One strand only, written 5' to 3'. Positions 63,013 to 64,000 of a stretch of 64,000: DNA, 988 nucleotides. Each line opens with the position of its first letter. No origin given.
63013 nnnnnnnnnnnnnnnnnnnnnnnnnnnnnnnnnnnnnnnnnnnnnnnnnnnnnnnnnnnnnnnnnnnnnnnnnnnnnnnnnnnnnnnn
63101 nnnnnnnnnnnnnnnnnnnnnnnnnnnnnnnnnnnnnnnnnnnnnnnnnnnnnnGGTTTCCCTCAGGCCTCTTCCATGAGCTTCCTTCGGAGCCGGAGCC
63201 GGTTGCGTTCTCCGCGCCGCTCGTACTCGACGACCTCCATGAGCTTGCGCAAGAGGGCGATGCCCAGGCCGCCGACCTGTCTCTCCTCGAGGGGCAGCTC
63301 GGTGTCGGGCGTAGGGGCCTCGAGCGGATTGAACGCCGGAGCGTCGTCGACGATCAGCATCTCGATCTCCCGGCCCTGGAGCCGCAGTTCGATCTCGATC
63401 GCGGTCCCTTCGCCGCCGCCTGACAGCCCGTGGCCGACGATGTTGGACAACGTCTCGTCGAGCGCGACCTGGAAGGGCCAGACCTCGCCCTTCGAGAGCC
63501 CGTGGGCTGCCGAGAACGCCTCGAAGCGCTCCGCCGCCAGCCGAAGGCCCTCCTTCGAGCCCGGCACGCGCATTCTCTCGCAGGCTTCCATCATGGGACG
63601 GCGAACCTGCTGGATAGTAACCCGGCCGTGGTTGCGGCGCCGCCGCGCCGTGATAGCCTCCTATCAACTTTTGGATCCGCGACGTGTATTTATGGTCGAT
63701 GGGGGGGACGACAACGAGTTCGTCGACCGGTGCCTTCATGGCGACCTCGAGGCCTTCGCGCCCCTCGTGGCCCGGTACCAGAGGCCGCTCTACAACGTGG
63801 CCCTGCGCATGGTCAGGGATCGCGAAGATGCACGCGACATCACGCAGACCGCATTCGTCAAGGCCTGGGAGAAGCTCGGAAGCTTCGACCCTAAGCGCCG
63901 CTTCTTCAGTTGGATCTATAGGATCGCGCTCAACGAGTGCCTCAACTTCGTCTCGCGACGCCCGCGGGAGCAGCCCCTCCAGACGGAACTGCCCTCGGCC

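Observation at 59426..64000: tRNA-Leu-adjacent partner-switching module: two STAS antagonists, two GAF-PP2C phosphatases (one with FHA), RsbW-like kinase and an ECF sigma factor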

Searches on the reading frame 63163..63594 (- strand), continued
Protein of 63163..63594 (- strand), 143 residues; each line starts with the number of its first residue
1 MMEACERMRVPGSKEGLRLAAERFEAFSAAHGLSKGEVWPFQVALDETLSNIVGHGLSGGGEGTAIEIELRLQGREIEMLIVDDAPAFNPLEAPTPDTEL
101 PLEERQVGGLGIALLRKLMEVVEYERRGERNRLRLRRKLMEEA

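Call 55: find_encoding_contigs(protein=P0151, flank=6000, max_places=2)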
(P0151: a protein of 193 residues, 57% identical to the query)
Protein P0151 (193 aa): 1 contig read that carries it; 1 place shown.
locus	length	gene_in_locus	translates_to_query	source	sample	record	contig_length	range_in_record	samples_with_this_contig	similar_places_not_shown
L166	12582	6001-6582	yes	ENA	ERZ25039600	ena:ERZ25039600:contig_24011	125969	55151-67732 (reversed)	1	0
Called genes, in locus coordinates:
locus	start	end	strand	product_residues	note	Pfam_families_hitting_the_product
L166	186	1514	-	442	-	PF00209:SNF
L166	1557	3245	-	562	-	PF03571:Peptidase_M49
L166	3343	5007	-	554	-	PF16697:Yop-YscD_cpl (weak), PF00498:FHA, PF13185:GAF_2 (faint), PF01590:GAF, PF13492:GAF_3, PF07228:SpoIIE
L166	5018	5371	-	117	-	PF01740:STAS, PF13466:STAS_2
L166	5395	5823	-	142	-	PF13581:HATPase_c_2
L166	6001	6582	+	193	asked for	PF07638:Sigma70_ECF (weak), PF04542:Sigma70_r2, PF08281:Sigma70_r4_2, PF04545:Sigma70_r4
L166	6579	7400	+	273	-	-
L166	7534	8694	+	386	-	-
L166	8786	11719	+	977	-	-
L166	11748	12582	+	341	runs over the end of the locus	PF13367:PrsW-protease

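Call 66: search_protein_families(library=pfam, proteins=[L095:3328-3981:+, L166:8786-11719:+, L164:4734-5858:-, L166:7534-8694:+, L166:6579-7400:+, L102:3800-4225:-], max_evalue=0.1)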
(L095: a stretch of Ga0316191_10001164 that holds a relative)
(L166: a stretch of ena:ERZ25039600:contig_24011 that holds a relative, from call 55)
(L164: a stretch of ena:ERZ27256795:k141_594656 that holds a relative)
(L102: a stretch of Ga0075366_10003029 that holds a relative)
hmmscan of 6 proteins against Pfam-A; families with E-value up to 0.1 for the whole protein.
L095:3328-3981:+ (217 aa): 3 families
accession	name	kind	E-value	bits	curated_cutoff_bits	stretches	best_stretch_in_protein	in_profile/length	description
PF00211.25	Guanylate_cyc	-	7.9e-06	26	21.9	1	48-184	10-156/183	Adenylate and Guanylate cyclase catalytic domain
PF04707.20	PRELI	-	0.013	15.7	27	0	43-87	109-154/157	PRELI-like family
PF09822.16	ABC_transp_aux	-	0.062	13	34.7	1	113-170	219-276/288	ABC-type uncharacterized transport system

L166:8786-11719:+ (977 aa): 1 family
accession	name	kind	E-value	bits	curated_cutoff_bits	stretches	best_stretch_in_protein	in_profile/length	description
PF00400.38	WD40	-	0.00059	20.7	27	0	459-475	13-29/39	WD domain, G-beta repeat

L164:4734-5858:- (374 aa): 2 families
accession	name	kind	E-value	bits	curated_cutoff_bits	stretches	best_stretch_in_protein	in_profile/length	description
PF13367.11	PrsW-protease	-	2.7e-21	76.5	23.5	1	42-213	2-193/196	PrsW family intramembrane metalloprotease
PF12727.12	PBP_like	-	0.062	12.9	27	0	47-111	13-78/193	PBP superfamily domain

L166:7534-8694:+ (386 aa): 1 family
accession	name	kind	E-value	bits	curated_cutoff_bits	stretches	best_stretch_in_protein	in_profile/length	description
PF05403.16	Plasmodium_HRP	-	4.3e-07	30.4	45.8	1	72-227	57-200/218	Plasmodium histidine-rich protein (HRPII/III)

L166:6579-7400:+ (273 aa): 0 families

L102:3800-4225:- (141 aa): 2 families
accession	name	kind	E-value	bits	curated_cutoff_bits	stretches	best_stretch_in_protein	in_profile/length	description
PF01740.26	STAS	-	6.3e-17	61.7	22.6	1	41-135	8-106/106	STAS domain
PF13466.11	STAS_2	-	6.3e-16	58.8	29.2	1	49-121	4-78/80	STAS domain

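Call 75: search_solved_structures(query=A4, max_evalue=10, show_alignments=2)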
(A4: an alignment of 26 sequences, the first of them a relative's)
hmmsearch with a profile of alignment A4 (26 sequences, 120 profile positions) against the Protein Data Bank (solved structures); distinct sequences matched with E-value up to 10: 14.
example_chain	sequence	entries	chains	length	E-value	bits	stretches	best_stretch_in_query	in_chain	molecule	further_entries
5wuq_C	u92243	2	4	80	2.8e-07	34.1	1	1-77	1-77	Anti-sigma-W factor RsiW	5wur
4nqw_B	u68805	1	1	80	0.028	18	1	19-71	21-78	Anti-sigma-K factor RskA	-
5aqf_B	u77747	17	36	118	0.092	16.3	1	17-91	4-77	BAG FAMILY MOLECULAR CHAPERONE REGULATOR 1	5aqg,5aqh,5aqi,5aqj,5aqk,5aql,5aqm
3jqh_A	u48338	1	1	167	0.16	15.5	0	31-56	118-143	C-type lectin domain family 4 member M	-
3kdq_A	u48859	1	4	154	0.18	15.4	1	26-87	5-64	uncharacterized conserved protein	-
1hx1_B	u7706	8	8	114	0.4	14.2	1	19-91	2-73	BAG family molecular chaperone regulator 1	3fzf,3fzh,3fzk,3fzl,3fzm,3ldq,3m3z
9mxd_A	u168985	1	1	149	0.56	13.8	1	5-98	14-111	Calmodulin-1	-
9heu_x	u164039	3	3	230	0.66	13.6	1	18-90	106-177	BAG family molecular chaperone regulator 1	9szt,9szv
3hug_B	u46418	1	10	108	0.81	13.2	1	17-58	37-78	PROBABLE CONSERVED MEMBRANE PROTEIN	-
9el6_C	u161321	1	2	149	0.84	13.2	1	5-85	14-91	Calmodulin-1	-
2k0j_A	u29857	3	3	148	0.87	13.2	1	5-73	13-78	calmodulin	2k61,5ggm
4q57_A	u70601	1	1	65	0.92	13.1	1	5-49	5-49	Calmodulin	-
1sw8_A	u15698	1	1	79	0.92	13.1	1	5-60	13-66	Calmodulin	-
4m8m_A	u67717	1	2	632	1.1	12.8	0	21-68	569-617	GCN4 coiled-coil fused zebrafish PlexinC1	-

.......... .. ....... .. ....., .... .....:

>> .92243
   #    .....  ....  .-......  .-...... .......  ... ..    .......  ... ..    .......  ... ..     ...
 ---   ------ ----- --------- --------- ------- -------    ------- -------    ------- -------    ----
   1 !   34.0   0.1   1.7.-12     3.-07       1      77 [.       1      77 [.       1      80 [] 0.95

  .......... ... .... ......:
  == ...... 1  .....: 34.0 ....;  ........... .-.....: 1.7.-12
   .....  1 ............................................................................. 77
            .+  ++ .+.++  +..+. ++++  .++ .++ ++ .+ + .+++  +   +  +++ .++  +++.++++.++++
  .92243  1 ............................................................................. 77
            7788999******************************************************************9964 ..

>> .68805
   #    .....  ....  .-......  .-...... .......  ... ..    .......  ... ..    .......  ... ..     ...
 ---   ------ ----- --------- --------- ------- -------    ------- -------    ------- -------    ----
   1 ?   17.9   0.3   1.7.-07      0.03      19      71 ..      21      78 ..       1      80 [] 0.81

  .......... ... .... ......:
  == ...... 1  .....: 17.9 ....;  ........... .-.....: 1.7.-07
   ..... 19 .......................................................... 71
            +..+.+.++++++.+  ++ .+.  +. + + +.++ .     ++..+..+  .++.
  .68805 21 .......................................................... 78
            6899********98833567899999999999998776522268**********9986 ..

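Call 76: search_solved_structures(query=L001:1229-1762:-, max_evalue=1e-10, show_alignments=0)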
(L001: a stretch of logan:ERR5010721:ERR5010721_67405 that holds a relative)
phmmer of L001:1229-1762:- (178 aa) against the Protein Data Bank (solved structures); distinct sequences matched with E-value up to 1e-10: 15.
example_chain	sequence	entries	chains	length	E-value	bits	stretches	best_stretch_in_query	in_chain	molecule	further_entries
6in7_B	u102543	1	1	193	3.9e-30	108.4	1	6-173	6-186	RNA polymerase sigma-H factor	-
8z6g_B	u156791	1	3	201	4.6e-30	108.2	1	6-173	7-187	RNA polymerase sigma factor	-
1or7_A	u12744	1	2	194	4e-23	85.6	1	7-169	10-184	RNA polymerase sigma-E factor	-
6jbq_F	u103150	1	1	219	6.6e-23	84.9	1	7-169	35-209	ECF RNA polymerase sigma-E factor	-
5wuq_A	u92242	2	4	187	7e-22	81.6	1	14-174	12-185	ECF RNA polymerase sigma factor SigW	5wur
9m9d_F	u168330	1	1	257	1.1e-19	74.4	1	21-173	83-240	ECF RNA polymerase sigma factor SigE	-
9m9e_F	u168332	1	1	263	1.2e-19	74.3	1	21-173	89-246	ECF RNA polymerase sigma factor SigE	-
9m98_F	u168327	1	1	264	1.2e-19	74.3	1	21-173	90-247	ECF RNA polymerase sigma factor SigE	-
4cxf_A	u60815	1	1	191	2.2e-16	63.7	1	13-173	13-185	RNA POLYMERASE SIGMA FACTOR CNRH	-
7qh5_A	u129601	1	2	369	3.3e-16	63.1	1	16-112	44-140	RNA polymerase sigma factor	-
6jcy_F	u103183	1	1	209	5e-15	59.2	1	32-173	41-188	ECF RNA polymerase sigma factor SigH,ECF RNA polymerase sigma factor SigE,ECF RNA polymera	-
5or5_A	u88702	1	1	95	7.5e-15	58.7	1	7-92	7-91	ECF RNA polymerase sigma-E factor,ECF RNA polymerase sigma factor SigW,ECF RNA polymerase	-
5zx2_F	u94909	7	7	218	4e-14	56.3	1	32-173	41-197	ECF RNA polymerase sigma factor SigH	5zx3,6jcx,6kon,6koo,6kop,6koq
2mao_A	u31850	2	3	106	3.2e-13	53.4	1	7-93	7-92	RNA polymerase sigma factor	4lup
2map_A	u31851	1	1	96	3.4e-13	53.3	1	7-92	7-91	RNA polymerase sigma factor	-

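Call 90: predict_structure(alignment_id=A2)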
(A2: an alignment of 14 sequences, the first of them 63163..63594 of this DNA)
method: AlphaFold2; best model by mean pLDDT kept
length: 143 residues; sequences in the alignment: 14
mean_pLDDT: 82.3   pTM: 0.78
mean pLDDT of the five models: 82.3, 81.1, 80.2, 78.6, 77.4
residues with pLDDT >= 90: 54; 70-90: 63; 50-70: 22; < 50: 4
segments of 3 or more residues with pLDDT < 50: 59-61
pLDDT, mean of each block of 10 residues (from residue 1): 89 86 94 90 84 61 79 94 83 74 65 80 90 91 54
secondary structure, 60 per line:
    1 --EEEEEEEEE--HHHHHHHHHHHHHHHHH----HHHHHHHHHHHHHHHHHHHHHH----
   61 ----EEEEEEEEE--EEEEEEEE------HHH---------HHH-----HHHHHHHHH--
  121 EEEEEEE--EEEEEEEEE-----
elements in order: E3-11 H14-30 H35-56 E65-73 E76-83 H110-118 E121-127 E130-138

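Call 92: fold_search(model_id=the predicted structure, library=pdb)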
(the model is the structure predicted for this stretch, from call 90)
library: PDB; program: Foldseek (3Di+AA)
matches with E <= 10: 443; with E <= 0.001: 21
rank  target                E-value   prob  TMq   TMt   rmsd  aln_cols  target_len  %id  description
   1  1l0o_A                2.5e-08  1.00  0.75  0.76   3.8       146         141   16  Crystal Structure of the Bacillus stearothermophilus Anti-Sigma Factor SpoIIAB with the Sporulation Sigma Factor Sigma (released 2002-04-03)
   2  1tid_A                3.2e-08  1.00  0.75  0.78   3.7       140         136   18  Crystal Structures of the ADP and ATP bound forms of the Bacillus Anti-sigma factor SpoIIAB in complex with the Anti-a (released 2004-06-15)
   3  1th8_A                3.2e-08  1.00  0.72  0.77   5.0       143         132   17  Crystal Structures of the ADP and ATP bound forms of the Bacillus Anti-sigma factor SpoIIAB in complex with the Anti-a (released 2004-06-15)
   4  1til_E                5.9e-08  1.00  0.74  0.76   3.8       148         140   16  Crystal Structures of the ADP and ATP bound forms of the Bacillus Anti-sigma factor SpoIIAB in complex with the Anti-a (released 2004-06-15)
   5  1tid_C                2.0e-07  1.00  0.71  0.76   3.9       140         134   17  Crystal Structures of the ADP and ATP bound forms of the Bacillus Anti-sigma factor SpoIIAB in complex with the Anti-a (released 2004-06-15)
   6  6m37_C                5.9e-07  1.00  0.70  0.85   2.5       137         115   17  The crystal structure of B. subtilis RsbV/RsbW complex in the hexagonal crystal form (released 2020-07-15)
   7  6m37_A                1.8e-06  1.00  0.68  0.84   2.6       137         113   17  The crystal structure of B. subtilis RsbV/RsbW complex in the hexagonal crystal form (released 2020-07-15)
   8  9qih_B                1.9e-06  1.00  0.72  0.38   4.7       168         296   17  Structure of response regulator LvrC from Leptospira (released 2026-03-25)
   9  9qih_A                1.9e-06  1.00  0.70  0.37   5.0       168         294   16  Structure of response regulator LvrC from Leptospira (released 2026-03-25)
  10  6m36_G                2.4e-06  1.00  0.63  0.84   2.8       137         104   16  The crystal structure of B. subtilis RsbV/RsbW complex in the monoclinic crystal form (released 2020-07-15)
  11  1thn_A                6.3e-06  1.00  0.72  0.75   4.0       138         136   17  Crystal Structures of the ADP and ATP bound forms of the Bacillus Anti-sigma factor SpoIIAB in complex with the Anti-a (released 2004-06-15)
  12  6m36_C                7.6e-06  1.00  0.64  0.84   2.7       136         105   17  The crystal structure of B. subtilis RsbV/RsbW complex in the monoclinic crystal form (released 2020-07-15)
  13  6m36_A                9.7e-06  1.00  0.63  0.84   2.8       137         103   17  The crystal structure of B. subtilis RsbV/RsbW complex in the monoclinic crystal form (released 2020-07-15)
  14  6m36_I                9.7e-06  1.00  0.63  0.84   2.8       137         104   16  The crystal structure of B. subtilis RsbV/RsbW complex in the monoclinic crystal form (released 2020-07-15)
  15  8ih8_C                1.0e-05  1.00  0.68  0.75   2.9       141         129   15  anti-sigmaF factor and Anti-sigmaF factor antagonist complex(usfx-RsfB) (released 2024-02-28)
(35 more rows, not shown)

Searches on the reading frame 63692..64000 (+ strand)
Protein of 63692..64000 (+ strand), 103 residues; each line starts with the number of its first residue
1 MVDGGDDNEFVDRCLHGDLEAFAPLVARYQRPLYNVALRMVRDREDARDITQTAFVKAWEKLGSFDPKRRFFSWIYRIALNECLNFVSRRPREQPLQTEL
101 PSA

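Call 6: search_protein_families(library=pfam, proteins=[window:63693-63998:+], max_evalue=0.01)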
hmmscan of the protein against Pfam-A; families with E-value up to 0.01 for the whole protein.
window:63693-63998:+ (102 aa): 0 families

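Call 7: search_protein_families(library=ncbifam, proteins=[window:63693-63998:+], max_evalue=0.01)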
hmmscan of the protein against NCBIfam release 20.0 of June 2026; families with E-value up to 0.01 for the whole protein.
window:63693-63998:+ (102 aa): 0 families

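Call 11: search_protein_families(library=pfam, proteins=[window:63692-64000:+], max_evalue=0.01)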
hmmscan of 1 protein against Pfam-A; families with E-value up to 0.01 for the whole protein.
window:63692-64000:+ (103 aa): 1 family
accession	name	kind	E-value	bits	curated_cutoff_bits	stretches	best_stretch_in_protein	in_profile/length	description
PF04542.20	Sigma70_r2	-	1.7e-18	66.6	24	1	25-90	1-68/71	Sigma-70 region 2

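Call 12: search_protein_families(library=ncbifam, proteins=[window:63692-64000:+], max_evalue=0.01)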
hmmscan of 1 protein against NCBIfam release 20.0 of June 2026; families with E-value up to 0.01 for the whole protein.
window:63692-64000:+ (103 aa): 64 families (the best 25 are shown)
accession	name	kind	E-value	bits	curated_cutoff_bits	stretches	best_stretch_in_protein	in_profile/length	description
NF004113.0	PRK05602.1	equivalog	4.2e-22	78.8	208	1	5-98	30-123/211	RNA polymerase sigma factor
NF008888.0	PRK11922.1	equivalog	3.4e-21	75.9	204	1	6-97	16-107/231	RNA polymerase sigma factor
NF007223.0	PRK09641.1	equivalog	4.9e-21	75.4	209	1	10-99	8-97/187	RNA polymerase sigma factor SigW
TIGR02939.1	RpoE_Sigma70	equivalog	2.9e-20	73.1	236.15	1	5-97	5-97/190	RNA polymerase sigma factor RpoE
NF007225.0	PRK09643.1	equivalog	1.5e-18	67.2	190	1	5-90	12-97/204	RNA polymerase sigma factor SigM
TIGR02948.1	SigW_bacill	equivalog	1.9e-17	63.9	243.1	1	12-93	10-91/187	RNA polymerase sigma factor SigW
TIGR02937.1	sigma70-ECF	superfamily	2.2e-17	63.2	42.9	1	20-92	1-73/165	sigma-70 family RNA polymerase sigma factor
TIGR02985.1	Sig70_bacteroi1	subfamily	4.8e-17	62.6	126.4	1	20-100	1-81/162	RNA polymerase sigma-70 factor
NF009166.1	PRK12513.1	equivalog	8.8e-17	61.4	206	1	5-97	7-99/193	RNA polymerase sigma factor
TIGR02989.1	Sig-70_gvs1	subfamily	1.2e-16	61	124.55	1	20-94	1-75/158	RNA polymerase sigma-70 factor, Rhodopirellula/Verrucomicrobium family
NF006089.0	PRK08241.1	subfamily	1.9e-15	56.8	240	1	17-94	19-96/343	RNA polymerase subunit sigma-70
NF009190.0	PRK12538.1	equivalog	3.8e-15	56.2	303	1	6-95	49-138/233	RNA polymerase sigma factor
NF007216.0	PRK09638.1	equivalog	5.3e-15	55.6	194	1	6-97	4-95/180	RNA polymerase sigma factor SigY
TIGR02954.1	Sig70_famx3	hypoth_equivalog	1.2e-14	54.5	188.5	1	8-98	4-94/170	RNA polymerase sigma-70 factor, TIGR02954 family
NF007222.0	PRK09640.1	equivalog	1.5e-14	54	194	1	15-97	21-103/188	RNA polymerase sigma factor SigX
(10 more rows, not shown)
